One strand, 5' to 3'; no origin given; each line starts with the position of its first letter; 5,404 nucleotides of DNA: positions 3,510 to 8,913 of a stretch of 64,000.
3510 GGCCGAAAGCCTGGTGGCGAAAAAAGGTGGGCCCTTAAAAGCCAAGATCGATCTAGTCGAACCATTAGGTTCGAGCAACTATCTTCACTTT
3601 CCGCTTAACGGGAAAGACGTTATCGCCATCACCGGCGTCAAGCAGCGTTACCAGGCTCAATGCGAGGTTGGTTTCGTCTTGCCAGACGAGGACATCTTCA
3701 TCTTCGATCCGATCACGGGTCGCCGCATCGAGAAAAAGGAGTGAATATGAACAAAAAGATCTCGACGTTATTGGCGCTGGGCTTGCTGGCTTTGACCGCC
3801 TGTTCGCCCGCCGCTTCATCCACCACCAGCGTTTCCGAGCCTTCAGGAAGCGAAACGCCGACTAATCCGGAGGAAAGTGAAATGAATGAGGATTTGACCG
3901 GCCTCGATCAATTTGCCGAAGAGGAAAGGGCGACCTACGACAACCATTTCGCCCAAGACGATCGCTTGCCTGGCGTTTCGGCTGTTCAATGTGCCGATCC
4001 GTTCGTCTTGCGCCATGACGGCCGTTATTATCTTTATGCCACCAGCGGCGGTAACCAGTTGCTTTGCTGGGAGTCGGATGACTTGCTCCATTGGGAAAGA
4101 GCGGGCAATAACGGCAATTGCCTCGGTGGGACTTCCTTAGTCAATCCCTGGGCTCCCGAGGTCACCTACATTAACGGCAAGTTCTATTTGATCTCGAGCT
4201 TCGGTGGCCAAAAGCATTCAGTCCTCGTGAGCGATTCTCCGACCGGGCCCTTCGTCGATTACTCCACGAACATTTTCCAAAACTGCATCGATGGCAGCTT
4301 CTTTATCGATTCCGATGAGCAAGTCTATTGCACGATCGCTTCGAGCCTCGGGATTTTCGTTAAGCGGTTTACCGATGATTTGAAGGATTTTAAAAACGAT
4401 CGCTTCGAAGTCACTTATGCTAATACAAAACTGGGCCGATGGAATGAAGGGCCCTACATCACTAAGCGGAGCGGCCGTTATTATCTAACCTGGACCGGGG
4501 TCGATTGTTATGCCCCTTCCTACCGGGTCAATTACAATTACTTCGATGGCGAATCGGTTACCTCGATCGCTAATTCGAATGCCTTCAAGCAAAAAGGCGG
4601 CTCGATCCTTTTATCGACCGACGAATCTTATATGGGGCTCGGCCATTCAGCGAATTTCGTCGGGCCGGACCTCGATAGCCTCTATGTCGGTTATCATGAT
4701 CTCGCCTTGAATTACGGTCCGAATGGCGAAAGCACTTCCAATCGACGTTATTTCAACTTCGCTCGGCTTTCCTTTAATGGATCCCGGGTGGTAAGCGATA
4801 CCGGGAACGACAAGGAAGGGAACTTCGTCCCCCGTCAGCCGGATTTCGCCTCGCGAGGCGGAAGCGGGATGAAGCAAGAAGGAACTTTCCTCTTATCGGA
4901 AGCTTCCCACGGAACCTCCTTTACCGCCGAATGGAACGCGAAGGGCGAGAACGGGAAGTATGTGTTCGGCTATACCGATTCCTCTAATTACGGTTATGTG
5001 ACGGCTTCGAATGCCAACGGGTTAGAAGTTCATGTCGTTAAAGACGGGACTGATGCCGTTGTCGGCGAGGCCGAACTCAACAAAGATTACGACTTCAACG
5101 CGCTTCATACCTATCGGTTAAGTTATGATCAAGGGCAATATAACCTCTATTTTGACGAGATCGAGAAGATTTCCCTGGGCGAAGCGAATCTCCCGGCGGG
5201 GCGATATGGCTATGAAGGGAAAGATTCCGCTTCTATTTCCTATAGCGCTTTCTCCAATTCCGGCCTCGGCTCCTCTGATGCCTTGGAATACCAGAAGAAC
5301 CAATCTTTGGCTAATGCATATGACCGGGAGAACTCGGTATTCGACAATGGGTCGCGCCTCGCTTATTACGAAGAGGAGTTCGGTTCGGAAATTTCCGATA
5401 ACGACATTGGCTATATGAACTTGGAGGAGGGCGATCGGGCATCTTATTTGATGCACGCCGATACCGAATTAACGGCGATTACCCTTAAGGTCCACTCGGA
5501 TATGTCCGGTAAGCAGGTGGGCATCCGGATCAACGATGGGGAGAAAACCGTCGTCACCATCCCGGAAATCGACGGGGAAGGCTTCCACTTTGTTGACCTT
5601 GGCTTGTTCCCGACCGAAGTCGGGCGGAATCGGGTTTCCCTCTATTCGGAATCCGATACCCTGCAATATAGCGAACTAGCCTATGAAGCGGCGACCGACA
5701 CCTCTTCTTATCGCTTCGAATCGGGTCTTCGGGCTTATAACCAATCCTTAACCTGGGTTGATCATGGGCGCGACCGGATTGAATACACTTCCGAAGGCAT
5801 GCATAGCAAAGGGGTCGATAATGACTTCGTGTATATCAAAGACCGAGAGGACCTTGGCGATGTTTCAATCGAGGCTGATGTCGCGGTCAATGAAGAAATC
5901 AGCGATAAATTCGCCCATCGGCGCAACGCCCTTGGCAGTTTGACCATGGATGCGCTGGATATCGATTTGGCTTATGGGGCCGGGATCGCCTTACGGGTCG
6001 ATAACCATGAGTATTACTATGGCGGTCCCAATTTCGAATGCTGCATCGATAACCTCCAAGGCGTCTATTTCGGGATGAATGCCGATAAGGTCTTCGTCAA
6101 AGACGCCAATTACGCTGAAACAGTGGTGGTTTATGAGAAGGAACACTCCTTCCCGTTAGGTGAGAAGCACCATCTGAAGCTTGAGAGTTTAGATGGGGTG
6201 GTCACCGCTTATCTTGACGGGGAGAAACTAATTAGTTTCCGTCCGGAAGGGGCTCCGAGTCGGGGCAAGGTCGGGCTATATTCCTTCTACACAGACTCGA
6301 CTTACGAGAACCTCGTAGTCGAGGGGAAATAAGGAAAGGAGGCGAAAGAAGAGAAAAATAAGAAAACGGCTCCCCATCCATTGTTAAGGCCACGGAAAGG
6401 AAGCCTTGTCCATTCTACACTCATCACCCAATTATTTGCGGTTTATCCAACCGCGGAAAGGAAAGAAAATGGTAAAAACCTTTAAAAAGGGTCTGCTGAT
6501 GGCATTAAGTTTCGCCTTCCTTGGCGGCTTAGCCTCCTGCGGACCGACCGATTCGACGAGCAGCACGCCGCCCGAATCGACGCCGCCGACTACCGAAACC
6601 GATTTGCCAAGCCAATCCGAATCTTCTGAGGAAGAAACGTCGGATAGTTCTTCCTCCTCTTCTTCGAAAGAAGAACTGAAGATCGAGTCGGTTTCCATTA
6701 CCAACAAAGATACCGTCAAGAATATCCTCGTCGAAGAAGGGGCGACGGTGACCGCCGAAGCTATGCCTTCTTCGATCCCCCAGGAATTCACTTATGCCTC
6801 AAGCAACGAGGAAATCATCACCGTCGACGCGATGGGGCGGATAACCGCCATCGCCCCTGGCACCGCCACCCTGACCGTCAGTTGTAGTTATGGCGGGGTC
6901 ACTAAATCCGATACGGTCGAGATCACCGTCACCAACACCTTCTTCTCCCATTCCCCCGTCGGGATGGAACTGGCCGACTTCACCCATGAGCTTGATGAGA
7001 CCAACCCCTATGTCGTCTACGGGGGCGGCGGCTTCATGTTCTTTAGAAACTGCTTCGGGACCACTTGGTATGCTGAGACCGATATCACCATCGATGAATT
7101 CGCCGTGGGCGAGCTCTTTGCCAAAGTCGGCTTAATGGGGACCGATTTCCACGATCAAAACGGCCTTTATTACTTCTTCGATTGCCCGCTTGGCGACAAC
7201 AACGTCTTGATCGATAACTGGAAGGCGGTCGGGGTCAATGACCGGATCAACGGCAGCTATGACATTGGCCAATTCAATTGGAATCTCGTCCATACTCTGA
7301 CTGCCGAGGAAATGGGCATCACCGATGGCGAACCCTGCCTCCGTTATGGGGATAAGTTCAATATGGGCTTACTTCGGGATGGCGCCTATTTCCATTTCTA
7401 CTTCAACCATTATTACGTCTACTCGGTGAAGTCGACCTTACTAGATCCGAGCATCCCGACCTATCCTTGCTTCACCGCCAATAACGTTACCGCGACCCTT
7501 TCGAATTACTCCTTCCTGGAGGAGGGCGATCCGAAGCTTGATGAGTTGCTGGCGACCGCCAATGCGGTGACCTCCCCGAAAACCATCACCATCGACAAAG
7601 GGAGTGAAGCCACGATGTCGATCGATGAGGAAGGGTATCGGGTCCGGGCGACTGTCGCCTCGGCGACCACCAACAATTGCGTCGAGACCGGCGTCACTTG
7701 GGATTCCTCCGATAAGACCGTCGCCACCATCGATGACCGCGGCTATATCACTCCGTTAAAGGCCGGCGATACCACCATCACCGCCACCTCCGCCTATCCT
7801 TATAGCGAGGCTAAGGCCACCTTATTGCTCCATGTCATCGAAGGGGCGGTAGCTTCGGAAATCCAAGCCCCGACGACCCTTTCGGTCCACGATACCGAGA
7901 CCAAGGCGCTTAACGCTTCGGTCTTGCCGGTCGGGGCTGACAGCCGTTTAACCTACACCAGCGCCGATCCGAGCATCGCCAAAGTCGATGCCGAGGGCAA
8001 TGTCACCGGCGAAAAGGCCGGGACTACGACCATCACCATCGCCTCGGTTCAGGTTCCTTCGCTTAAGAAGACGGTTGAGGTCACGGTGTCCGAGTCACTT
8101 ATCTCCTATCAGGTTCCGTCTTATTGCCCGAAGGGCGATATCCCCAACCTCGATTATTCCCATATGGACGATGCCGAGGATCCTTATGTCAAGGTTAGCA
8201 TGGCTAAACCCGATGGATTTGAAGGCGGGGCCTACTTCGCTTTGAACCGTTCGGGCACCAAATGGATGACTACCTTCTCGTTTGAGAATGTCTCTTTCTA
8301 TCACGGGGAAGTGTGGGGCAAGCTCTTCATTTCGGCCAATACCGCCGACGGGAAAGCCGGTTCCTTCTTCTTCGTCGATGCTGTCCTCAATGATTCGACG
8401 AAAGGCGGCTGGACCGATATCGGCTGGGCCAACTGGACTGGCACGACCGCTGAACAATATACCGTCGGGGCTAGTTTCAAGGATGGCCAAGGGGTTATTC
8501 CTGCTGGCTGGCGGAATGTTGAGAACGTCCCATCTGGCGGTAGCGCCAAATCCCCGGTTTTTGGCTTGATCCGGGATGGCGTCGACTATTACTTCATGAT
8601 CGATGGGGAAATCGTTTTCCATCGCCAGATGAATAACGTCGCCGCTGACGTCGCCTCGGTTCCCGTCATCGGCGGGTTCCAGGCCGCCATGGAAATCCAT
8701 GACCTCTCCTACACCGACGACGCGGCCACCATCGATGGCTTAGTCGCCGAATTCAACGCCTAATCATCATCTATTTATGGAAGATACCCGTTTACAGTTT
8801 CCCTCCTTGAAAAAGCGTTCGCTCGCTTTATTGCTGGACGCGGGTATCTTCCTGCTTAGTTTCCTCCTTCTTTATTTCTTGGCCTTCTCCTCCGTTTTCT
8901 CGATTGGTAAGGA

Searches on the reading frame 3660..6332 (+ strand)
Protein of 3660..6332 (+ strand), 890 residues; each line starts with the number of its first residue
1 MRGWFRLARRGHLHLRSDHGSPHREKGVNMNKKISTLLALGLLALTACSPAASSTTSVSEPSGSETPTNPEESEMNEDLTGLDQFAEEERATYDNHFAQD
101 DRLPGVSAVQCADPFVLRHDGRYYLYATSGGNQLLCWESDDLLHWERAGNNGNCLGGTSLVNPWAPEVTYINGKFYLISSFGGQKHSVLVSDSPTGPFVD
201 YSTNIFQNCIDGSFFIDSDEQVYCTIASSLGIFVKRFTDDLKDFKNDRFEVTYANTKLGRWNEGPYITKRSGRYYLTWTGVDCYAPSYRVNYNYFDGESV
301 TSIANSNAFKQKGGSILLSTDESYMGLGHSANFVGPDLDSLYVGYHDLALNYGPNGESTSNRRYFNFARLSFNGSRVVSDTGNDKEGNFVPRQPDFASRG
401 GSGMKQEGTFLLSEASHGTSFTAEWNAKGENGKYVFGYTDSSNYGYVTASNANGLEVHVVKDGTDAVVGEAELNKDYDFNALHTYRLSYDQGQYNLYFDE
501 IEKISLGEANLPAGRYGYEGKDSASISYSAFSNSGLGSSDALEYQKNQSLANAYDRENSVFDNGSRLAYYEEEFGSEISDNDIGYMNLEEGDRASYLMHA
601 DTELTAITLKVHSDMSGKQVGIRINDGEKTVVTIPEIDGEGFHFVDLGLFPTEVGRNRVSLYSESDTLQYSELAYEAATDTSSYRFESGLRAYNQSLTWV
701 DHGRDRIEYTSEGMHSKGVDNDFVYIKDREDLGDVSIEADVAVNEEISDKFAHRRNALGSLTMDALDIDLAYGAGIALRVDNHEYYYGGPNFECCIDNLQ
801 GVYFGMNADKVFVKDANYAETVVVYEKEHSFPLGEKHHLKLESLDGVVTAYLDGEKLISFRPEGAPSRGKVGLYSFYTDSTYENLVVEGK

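Call 83: search_protein_families(library=ncbifam, proteins=[window:3660-6332:+], max_evalue=0.00001)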
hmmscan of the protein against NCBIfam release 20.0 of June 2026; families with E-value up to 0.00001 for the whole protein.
window:3660-6332:+ (890 aa): 0 families

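Call 84: search_protein_families(library=padloc, proteins=[window:3660-6332:+], max_evalue=0.001)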
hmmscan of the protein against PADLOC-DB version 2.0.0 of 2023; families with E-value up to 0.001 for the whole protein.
window:3660-6332:+ (890 aa): 0 families

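Call 85: search_protein_families(library=pfam, proteins=[window:3660-6332:+], max_evalue=0.0001)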
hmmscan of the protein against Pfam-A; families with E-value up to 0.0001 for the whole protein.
window:3660-6332:+ (890 aa): 1 family
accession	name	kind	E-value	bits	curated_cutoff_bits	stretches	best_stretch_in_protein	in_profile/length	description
PF04616.20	Glyco_hydro_43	-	1.4e-37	130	32.2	1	107-359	6-270/288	Glycosyl hydrolases family 43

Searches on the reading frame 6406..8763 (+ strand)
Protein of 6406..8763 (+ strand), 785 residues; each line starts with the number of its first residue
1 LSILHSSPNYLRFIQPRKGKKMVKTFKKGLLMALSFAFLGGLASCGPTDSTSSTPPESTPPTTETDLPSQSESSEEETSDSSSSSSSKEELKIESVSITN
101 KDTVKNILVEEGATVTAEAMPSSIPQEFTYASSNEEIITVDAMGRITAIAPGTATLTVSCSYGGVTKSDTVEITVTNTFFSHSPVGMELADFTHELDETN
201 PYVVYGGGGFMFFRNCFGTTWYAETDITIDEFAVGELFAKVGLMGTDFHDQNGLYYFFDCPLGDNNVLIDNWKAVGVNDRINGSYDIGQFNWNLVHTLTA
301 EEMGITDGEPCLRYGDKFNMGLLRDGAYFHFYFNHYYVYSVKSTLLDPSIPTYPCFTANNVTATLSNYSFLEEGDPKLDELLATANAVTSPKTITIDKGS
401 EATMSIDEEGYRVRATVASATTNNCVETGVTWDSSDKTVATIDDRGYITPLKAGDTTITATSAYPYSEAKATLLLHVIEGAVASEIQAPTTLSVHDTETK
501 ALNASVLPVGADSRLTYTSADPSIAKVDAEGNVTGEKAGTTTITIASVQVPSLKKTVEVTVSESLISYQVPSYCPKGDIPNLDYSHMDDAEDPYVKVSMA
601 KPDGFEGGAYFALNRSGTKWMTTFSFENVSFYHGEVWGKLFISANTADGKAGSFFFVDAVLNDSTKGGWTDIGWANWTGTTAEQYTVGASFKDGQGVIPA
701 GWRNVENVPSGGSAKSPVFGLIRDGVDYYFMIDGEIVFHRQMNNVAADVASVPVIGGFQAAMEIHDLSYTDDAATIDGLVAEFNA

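Call 83: search_protein_families(library=ncbifam, proteins=[window:6406-8763:+], max_evalue=0.00001)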
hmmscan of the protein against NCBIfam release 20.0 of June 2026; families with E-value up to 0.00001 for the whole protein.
window:6406-8763:+ (785 aa): 0 families

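Call 84: search_protein_families(library=padloc, proteins=[window:6406-8763:+], max_evalue=0.001)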
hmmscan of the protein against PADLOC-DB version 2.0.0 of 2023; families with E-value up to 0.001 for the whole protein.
window:6406-8763:+ (785 aa): 0 families

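Call 85: search_protein_families(library=pfam, proteins=[window:6406-8763:+], max_evalue=0.0001)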
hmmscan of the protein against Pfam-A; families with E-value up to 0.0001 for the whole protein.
window:6406-8763:+ (785 aa): 3 families
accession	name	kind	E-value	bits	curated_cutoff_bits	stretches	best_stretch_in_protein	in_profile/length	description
PF02368.24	Big_2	-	4.5e-23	81.4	22.8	3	488-557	8-79/79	Bacterial Ig-like domain (group 2)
PF22359.2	Big-like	-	1.2e-08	35.5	27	0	128-177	3-48/48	Bacterial Ig-like domain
PF21461.3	HL_N-beta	-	4.1e-06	26.9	27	0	516-546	15-44/57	Hyaluronate lyase, N-terminal beta-sheet domain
